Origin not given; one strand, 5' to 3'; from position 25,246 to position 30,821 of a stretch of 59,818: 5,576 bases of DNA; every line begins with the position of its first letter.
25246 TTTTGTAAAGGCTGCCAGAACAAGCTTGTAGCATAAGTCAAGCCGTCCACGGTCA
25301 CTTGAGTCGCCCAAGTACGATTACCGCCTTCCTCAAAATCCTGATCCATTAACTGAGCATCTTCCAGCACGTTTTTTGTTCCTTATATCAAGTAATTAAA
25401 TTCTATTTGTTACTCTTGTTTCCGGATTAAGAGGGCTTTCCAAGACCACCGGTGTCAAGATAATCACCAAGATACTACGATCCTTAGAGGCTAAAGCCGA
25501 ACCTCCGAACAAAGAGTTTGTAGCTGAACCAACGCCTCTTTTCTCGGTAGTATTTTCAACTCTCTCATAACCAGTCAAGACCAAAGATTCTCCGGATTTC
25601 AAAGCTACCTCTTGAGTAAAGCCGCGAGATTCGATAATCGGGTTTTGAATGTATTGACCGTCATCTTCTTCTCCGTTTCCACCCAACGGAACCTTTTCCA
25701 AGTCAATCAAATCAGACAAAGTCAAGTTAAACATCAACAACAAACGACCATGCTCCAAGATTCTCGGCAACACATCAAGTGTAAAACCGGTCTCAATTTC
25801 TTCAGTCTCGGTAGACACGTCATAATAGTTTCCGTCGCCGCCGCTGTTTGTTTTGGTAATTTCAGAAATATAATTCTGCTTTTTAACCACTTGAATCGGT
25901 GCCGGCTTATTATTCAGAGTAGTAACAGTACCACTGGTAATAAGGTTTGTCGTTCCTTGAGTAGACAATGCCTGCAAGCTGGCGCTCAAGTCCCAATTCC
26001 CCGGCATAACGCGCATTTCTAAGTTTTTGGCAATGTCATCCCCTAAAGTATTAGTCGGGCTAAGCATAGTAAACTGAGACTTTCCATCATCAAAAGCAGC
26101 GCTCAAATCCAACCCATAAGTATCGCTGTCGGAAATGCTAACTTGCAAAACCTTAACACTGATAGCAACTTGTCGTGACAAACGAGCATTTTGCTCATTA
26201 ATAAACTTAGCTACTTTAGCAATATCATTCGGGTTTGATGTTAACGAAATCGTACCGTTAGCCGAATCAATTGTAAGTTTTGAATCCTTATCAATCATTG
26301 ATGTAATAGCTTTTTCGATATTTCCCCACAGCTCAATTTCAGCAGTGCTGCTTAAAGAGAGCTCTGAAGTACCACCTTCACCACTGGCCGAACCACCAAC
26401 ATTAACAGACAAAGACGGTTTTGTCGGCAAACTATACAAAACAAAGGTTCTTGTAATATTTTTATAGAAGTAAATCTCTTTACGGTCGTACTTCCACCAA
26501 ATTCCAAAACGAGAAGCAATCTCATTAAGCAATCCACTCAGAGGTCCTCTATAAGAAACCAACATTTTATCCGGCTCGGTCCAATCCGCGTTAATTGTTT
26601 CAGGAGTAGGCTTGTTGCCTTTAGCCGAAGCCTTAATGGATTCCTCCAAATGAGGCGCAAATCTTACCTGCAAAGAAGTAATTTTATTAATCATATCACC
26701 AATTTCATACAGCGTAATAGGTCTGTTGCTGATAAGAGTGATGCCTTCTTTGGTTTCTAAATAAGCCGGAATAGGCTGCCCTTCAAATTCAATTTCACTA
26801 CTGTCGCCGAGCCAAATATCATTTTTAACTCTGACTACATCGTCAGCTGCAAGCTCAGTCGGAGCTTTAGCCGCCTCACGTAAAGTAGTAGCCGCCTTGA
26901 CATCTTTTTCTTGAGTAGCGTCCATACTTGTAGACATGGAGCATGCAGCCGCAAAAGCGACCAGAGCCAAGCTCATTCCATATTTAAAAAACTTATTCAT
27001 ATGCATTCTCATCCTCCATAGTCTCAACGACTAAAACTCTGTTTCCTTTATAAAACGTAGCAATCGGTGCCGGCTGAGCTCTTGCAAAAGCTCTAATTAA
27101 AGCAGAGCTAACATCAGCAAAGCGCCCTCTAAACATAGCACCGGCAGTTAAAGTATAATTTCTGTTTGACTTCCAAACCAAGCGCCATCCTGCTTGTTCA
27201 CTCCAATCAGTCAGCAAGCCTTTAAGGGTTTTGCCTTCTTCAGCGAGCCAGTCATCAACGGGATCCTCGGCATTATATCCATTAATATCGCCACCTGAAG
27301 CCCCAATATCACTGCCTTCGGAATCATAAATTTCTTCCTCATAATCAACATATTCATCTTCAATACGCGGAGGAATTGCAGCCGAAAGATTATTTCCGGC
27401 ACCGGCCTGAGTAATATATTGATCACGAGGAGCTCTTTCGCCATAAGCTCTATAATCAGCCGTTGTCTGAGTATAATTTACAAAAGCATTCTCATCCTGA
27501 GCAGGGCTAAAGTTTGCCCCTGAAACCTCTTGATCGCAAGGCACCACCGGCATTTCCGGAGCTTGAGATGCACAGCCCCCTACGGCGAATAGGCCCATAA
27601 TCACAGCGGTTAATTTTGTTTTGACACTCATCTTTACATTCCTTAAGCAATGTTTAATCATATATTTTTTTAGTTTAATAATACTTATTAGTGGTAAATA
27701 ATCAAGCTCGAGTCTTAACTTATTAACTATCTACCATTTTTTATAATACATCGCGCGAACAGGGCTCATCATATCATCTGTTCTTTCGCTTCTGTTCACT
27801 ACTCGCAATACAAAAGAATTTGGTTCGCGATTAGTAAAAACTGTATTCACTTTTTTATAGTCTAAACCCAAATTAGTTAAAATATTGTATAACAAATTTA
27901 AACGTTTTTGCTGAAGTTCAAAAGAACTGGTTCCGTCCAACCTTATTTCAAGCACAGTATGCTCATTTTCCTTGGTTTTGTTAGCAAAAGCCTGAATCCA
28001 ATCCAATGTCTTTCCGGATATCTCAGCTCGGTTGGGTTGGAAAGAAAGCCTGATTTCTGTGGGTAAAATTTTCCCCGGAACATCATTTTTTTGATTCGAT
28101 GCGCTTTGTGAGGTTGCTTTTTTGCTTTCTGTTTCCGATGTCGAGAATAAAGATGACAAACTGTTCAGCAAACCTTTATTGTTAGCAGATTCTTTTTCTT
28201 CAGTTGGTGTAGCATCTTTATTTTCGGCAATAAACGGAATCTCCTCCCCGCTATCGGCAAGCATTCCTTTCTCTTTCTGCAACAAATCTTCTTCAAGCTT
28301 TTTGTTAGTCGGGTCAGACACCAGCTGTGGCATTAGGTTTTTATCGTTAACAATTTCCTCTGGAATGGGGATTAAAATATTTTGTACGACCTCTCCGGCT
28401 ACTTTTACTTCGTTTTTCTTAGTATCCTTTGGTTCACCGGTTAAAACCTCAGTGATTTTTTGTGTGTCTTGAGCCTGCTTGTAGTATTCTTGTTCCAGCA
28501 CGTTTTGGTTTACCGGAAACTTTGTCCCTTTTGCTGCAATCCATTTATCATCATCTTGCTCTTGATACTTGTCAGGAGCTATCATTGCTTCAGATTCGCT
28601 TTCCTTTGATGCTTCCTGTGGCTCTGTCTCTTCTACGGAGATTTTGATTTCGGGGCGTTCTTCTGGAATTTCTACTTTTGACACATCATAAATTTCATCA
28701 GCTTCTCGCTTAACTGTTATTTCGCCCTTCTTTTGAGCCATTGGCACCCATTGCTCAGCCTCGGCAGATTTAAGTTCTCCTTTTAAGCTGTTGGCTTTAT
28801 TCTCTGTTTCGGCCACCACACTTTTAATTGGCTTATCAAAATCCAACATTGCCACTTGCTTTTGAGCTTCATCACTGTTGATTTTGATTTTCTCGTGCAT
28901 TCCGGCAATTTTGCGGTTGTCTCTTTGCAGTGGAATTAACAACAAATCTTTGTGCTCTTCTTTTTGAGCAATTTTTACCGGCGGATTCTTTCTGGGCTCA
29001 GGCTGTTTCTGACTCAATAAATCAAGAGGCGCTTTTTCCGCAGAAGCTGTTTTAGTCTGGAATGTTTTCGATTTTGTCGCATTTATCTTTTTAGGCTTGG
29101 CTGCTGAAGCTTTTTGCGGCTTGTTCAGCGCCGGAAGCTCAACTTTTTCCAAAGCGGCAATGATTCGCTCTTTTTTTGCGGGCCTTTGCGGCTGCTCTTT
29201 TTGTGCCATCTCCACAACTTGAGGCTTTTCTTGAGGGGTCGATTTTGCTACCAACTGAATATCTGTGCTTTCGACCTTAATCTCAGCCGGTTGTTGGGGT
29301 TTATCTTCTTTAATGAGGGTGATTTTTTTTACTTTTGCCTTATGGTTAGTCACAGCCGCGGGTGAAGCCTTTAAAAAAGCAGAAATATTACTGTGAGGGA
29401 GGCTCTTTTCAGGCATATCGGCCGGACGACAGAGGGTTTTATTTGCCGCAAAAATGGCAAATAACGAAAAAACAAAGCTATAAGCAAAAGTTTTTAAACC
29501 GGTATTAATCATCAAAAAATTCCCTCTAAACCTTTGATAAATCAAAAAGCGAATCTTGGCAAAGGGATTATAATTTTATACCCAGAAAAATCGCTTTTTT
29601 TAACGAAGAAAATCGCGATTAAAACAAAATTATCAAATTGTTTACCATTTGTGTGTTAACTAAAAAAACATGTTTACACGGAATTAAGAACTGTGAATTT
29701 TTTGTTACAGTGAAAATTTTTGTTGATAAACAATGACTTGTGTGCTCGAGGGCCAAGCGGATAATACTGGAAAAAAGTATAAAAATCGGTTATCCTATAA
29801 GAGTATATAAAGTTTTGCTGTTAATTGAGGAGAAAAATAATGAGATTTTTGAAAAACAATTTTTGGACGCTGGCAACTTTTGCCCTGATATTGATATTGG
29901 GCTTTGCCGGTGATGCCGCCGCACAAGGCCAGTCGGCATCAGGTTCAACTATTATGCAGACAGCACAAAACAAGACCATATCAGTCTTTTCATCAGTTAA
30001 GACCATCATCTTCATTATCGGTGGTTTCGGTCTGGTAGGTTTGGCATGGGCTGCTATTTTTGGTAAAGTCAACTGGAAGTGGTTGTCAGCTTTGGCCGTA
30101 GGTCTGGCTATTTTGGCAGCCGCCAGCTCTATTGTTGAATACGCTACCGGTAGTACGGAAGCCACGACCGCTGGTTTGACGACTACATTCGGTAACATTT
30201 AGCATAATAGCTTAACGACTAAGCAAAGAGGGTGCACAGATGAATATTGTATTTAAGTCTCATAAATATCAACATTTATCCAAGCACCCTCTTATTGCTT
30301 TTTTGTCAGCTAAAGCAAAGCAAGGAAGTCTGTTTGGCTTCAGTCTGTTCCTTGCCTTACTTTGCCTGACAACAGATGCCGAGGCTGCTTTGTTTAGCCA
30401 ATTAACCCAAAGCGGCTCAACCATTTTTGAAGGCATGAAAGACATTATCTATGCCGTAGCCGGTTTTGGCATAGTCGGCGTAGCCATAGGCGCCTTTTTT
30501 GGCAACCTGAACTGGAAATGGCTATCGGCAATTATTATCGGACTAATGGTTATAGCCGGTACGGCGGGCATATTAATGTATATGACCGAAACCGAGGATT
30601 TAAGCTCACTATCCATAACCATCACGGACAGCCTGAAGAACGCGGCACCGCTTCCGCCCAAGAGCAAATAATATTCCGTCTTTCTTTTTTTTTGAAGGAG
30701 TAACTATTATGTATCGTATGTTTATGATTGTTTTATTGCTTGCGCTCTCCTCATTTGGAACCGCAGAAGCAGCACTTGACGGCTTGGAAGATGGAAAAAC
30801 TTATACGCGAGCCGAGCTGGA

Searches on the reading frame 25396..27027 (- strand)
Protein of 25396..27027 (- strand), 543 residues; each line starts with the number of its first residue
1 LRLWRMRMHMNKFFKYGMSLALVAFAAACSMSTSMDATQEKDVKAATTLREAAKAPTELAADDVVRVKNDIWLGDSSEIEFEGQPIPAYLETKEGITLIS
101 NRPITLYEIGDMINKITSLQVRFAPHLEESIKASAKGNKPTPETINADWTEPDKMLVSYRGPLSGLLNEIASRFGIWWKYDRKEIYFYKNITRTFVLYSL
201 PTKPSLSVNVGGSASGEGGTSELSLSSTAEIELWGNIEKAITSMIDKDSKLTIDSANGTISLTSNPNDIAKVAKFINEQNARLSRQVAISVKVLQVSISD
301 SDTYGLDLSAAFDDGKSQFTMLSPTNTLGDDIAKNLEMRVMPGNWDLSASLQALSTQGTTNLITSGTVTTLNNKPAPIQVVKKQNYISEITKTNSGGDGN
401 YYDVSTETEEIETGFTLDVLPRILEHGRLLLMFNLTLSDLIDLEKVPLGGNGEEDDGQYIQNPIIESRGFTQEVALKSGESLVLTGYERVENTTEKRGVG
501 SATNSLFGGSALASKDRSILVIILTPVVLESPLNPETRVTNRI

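Call 58: search_protein_families(library=pfam, proteins=[window:25396-27027:-], max_evalue=0.0001)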
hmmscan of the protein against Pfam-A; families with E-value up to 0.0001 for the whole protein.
window:25396-27027:- (543 aa): 1 family
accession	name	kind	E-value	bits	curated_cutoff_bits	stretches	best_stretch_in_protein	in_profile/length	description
PF00263.26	Secretin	-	1.4e-16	61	27.5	1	353-529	1-168/169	Bacterial type II and III secretion system protein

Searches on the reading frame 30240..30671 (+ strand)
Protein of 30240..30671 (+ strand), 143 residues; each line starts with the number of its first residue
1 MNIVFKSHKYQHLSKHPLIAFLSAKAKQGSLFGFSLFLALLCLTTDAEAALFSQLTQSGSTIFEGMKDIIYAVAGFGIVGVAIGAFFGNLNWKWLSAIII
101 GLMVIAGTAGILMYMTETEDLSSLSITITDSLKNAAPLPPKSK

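Call 26: search_protein_families(library=ncbifam, proteins=[window:30240-30671:+], max_evalue=0.01)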
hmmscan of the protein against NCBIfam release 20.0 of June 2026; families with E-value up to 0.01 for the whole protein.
window:30240-30671:+ (143 aa): 0 families

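Call 77: search_protein_families(library=pfam, proteins=[window:30240-30671:+], max_evalue=1)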
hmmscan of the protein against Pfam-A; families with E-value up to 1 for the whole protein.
window:30240-30671:+ (143 aa): 3 families
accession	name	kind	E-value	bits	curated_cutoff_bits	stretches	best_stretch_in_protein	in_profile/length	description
PF04956.18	TrbC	-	1.2e-06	29.1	27.9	1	28-111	9-94/98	TrbC/VIRB2 pilin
PF08016.18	PKD_channel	-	0.14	12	22.4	1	38-86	104-152/225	Polycystin cation channel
PF03591.19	AzlC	-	0.63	10.9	32.1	1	74-134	4-64/137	AzlC protein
